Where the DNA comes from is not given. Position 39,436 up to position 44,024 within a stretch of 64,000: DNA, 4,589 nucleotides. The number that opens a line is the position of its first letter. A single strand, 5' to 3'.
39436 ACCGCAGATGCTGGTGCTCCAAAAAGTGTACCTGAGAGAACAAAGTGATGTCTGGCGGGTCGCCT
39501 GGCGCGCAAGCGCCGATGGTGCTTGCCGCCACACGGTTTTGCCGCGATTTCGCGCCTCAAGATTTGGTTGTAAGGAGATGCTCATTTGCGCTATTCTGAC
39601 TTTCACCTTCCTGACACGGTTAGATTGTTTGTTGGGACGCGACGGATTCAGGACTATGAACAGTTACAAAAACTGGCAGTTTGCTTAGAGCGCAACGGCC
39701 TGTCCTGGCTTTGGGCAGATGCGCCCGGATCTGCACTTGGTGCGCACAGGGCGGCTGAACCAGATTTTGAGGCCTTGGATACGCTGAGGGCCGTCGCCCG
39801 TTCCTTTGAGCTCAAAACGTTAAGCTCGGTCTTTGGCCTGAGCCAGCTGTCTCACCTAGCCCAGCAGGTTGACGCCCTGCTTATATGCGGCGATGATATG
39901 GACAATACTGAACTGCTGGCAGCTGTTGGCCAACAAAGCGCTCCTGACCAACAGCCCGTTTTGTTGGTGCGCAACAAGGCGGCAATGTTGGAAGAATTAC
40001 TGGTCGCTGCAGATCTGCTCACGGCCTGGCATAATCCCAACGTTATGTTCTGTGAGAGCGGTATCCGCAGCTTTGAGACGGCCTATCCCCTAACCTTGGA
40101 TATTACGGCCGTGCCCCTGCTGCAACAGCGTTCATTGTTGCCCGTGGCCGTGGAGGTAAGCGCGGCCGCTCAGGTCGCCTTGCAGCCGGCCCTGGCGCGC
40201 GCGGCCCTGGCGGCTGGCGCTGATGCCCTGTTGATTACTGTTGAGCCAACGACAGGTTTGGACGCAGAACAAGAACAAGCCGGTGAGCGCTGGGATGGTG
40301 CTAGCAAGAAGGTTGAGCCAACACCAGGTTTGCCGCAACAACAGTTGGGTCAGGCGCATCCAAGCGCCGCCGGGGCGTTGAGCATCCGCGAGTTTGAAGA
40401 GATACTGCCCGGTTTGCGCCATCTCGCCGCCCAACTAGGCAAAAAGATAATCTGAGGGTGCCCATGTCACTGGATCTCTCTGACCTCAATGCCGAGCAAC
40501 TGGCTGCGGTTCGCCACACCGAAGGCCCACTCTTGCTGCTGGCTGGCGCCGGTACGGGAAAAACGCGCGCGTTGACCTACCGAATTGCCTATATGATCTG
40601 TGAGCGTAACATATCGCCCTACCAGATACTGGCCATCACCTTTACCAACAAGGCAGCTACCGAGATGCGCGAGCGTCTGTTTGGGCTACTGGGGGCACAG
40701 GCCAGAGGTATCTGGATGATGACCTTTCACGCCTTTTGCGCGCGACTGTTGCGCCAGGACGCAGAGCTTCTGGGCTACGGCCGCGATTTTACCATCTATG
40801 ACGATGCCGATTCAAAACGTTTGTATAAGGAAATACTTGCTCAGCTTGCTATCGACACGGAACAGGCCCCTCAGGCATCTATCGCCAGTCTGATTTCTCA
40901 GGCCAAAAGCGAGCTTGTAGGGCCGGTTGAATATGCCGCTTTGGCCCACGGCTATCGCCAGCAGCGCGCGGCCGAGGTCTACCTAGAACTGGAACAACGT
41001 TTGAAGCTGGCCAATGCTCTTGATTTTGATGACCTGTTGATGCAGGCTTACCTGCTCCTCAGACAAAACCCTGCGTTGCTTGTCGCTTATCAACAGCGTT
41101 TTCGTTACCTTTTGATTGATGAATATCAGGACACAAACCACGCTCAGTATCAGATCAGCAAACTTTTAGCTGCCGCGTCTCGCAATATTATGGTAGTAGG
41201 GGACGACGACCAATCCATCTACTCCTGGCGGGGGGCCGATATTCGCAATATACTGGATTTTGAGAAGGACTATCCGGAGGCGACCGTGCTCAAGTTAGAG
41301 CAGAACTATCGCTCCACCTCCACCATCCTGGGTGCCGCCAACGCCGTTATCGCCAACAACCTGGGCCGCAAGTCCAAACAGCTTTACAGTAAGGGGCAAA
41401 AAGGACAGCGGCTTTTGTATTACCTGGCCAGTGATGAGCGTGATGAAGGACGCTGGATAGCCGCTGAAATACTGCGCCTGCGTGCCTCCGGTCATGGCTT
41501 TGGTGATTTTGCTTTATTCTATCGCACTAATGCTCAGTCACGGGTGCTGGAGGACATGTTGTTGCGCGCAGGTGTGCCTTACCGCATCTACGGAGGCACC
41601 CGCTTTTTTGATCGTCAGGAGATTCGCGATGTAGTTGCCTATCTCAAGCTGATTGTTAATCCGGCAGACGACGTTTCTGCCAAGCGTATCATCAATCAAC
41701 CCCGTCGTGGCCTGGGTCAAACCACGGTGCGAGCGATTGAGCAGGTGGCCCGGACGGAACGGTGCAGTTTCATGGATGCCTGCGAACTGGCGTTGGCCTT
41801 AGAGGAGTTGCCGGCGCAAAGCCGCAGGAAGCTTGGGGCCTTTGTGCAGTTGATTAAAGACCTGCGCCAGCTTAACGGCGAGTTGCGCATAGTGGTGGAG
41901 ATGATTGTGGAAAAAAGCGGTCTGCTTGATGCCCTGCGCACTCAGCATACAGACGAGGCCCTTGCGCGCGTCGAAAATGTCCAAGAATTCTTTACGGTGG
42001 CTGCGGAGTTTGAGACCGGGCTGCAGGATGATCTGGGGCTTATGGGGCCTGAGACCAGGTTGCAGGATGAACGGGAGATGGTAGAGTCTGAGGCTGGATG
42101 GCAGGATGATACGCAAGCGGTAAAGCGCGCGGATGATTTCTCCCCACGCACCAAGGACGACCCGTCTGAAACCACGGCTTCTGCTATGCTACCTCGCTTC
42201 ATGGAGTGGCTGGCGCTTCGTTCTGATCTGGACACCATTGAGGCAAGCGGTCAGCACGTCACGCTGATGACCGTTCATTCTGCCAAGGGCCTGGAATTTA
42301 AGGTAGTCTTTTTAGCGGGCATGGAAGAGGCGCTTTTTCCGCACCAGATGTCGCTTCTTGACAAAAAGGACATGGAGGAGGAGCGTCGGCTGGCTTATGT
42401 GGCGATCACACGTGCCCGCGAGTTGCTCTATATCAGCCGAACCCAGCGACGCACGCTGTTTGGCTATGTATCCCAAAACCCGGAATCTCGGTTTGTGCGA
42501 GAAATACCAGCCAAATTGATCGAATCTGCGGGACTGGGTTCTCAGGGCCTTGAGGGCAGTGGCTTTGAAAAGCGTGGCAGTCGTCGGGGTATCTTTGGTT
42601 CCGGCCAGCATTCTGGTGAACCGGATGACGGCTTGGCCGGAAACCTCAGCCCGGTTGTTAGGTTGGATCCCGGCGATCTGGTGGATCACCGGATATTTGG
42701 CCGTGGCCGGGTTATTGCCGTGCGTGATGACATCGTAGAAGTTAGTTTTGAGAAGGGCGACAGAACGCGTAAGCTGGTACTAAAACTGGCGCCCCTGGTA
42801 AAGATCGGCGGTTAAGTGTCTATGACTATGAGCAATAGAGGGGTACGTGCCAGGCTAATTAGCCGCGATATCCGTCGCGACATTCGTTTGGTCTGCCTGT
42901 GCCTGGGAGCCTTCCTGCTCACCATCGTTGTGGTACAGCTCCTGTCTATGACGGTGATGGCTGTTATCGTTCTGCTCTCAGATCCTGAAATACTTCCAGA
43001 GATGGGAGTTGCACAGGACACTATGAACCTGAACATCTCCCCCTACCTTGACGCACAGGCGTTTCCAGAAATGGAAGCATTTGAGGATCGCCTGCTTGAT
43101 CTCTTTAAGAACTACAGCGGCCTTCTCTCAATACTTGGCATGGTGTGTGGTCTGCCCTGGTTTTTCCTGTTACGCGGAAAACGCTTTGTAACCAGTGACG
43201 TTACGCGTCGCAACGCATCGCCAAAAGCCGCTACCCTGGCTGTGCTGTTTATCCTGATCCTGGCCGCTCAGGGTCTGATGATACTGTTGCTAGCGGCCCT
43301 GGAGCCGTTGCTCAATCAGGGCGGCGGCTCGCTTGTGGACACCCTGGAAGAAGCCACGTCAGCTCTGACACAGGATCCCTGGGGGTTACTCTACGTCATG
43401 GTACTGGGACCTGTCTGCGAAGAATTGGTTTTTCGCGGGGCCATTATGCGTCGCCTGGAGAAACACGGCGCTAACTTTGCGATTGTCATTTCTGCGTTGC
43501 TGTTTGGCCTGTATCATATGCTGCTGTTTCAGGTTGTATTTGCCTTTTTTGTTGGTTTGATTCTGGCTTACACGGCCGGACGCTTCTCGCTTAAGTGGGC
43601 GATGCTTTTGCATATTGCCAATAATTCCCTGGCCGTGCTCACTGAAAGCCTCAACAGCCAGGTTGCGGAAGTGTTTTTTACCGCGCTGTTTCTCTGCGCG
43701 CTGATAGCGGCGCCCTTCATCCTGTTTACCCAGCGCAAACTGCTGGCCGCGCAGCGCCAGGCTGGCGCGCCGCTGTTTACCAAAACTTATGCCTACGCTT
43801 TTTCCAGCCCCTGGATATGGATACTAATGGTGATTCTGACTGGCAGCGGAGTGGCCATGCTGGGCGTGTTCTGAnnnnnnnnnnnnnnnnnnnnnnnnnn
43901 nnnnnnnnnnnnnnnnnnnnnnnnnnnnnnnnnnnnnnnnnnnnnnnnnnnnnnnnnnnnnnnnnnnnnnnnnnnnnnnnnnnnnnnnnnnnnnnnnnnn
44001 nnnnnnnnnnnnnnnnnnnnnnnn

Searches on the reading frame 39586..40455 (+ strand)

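Call 16: search_protein_families(library=pfam, proteins=[window:39586-40455:+], max_evalue=0.000001)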
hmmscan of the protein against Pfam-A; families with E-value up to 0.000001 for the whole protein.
window:39586-40455:+ (289 aa): 1 family
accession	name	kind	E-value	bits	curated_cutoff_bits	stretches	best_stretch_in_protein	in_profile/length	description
PF00793.26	DAHP_synth_1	-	3.2e-15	56.2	25.5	1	63-224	75-239/270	DAHP synthetase I family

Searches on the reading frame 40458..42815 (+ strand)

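Call 16: search_protein_families(library=pfam, proteins=[window:40458-42815:+], max_evalue=0.000001)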
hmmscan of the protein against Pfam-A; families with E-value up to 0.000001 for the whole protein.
window:40458-42815:+ (785 aa): 5 families
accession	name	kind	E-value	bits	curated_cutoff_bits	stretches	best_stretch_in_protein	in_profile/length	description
PF00580.27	UvrD-helicase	-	2.4e-93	313.2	23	1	10-273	1-271/271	UvrD/REP helicase N-terminal domain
PF13361.12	UvrD_C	-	1.5e-74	251.9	25.6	1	279-663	2-349/350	UvrD-like helicase C-terminal domain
PF13245.12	AAA_19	-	2.7e-22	79.8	25.1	1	16-256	3-132/134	AAA domain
PF13538.12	UvrD_C_2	-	1.8e-11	44.1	27.4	1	600-659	1-51/52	UvrD-like helicase C-terminal domain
PF13604.12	AAA_30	-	7.6e-08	32.7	27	0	10-74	2-66/191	AAA domain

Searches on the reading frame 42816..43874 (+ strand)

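Call 17: search_protein_families(library=pfam, proteins=[window:42816-43874:+], max_evalue=0.000001)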
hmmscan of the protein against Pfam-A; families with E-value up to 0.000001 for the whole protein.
window:42816-43874:+ (352 aa): 1 family
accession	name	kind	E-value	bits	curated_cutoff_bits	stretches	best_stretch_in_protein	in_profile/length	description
PF02517.21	Rce1-like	-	1.6e-19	70.4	22.4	1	188-271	5-92/93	Type II CAAX prenyl endopeptidase Rce1-like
